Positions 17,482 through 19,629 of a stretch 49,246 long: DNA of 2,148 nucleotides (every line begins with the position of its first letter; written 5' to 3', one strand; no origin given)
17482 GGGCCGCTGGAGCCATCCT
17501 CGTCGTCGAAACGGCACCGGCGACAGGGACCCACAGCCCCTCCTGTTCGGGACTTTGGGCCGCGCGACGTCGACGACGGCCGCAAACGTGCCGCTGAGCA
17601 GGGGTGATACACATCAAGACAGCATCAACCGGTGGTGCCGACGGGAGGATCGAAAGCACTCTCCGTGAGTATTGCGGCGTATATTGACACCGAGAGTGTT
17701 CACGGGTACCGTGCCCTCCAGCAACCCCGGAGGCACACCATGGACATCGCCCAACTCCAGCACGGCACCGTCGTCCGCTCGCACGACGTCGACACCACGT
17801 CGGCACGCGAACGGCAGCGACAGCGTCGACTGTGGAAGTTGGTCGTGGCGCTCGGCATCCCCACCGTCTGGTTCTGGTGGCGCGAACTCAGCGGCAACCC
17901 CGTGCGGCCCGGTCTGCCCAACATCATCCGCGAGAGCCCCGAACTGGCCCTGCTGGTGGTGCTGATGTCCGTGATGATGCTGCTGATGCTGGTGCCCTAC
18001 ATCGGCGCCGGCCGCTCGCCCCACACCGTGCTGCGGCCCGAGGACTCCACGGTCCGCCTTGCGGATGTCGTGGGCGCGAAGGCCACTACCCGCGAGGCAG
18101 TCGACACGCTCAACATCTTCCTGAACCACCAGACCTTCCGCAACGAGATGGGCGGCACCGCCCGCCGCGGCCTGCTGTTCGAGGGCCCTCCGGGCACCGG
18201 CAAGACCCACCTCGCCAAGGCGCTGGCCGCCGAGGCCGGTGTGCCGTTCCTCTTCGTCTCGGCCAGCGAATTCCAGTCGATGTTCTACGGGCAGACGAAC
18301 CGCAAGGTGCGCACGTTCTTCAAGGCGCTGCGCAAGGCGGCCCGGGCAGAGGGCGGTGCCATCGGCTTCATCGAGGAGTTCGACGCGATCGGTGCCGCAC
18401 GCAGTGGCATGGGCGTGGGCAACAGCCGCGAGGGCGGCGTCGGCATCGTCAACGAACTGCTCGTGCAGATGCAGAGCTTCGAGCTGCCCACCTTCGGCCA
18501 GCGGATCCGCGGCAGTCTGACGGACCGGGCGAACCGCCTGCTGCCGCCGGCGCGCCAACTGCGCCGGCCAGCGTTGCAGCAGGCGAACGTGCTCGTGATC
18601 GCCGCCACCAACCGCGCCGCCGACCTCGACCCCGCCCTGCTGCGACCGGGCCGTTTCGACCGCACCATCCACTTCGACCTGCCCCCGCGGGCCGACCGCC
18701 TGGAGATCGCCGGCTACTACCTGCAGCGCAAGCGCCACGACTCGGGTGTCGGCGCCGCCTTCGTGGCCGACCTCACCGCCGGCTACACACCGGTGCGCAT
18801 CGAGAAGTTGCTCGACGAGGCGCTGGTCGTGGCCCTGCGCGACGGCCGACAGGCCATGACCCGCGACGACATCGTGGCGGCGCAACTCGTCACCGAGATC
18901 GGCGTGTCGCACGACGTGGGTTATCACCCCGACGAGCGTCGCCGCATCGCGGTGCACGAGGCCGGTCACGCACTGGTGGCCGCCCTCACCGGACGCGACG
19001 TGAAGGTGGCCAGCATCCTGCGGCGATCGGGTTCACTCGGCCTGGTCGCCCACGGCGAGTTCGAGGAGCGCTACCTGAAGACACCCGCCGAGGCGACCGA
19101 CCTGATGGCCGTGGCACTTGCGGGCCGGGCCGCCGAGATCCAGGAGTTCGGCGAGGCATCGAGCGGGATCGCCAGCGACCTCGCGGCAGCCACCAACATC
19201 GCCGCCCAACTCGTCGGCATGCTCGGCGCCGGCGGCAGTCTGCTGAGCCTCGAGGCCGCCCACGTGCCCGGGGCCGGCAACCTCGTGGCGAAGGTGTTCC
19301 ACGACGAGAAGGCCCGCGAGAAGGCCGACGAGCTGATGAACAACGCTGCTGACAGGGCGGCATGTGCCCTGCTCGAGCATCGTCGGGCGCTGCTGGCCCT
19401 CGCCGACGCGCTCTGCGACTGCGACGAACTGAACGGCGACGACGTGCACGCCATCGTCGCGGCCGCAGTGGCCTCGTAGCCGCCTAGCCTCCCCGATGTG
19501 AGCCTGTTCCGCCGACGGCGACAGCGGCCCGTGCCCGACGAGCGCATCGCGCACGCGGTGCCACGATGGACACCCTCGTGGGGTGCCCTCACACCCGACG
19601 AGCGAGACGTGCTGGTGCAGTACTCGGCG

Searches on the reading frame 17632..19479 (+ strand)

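Call 8: search_protein_families(library=pfam, proteins=[window:17632-19479:+], max_evalue=0.01)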
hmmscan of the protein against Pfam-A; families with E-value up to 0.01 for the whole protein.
window:17632-19479:+ (615 aa): 12 families
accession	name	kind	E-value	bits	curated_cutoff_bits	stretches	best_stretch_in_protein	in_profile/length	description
PF00004.35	AAA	-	1.4e-31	110.1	21.2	1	181-349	1-130/131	ATPase family associated with various cellular activities (AAA)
PF01434.24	Peptidase_M41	-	4.8e-22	79.2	29.9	1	433-608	5-191/191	Peptidase family M41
PF06068.19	TIP49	-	2.2e-06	27.5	23.8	1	177-236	49-106/347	TIP49 P-loop domain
PF07728.20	AAA_5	-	5.6e-06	26.9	22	1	181-252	2-77/139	AAA domain (dynein-related subfamily)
PF05496.18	RuvB_N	-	0.00011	22.4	27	1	155-211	14-66/159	Holliday junction DNA helicase RuvB P-loop domain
PF24883.2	NPHP3_N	-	0.00015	22.5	24.8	1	159-236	2-75/164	Nephrocystin 3, N-terminal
PF13671.12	AAA_33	-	0.00044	21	27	1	182-224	3-44/143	AAA domain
PF01695.23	IstB_IS21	-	0.00077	19.5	24.1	1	181-210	95-127/238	IstB-like ATP binding protein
PF13521.12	AAA_28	-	0.00079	20.1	27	1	183-207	4-28/164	AAA domain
PF13398.12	Peptidase_M50B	-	0.0028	17.8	26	1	439-458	25-44/201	Peptidase M50B-like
PF13401.12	AAA_22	-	0.0042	17.8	27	0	181-215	8-45/130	AAA domain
PF13191.12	AAA_16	-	0.0061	17.5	32.6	1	177-239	24-91/167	AAA ATPase domain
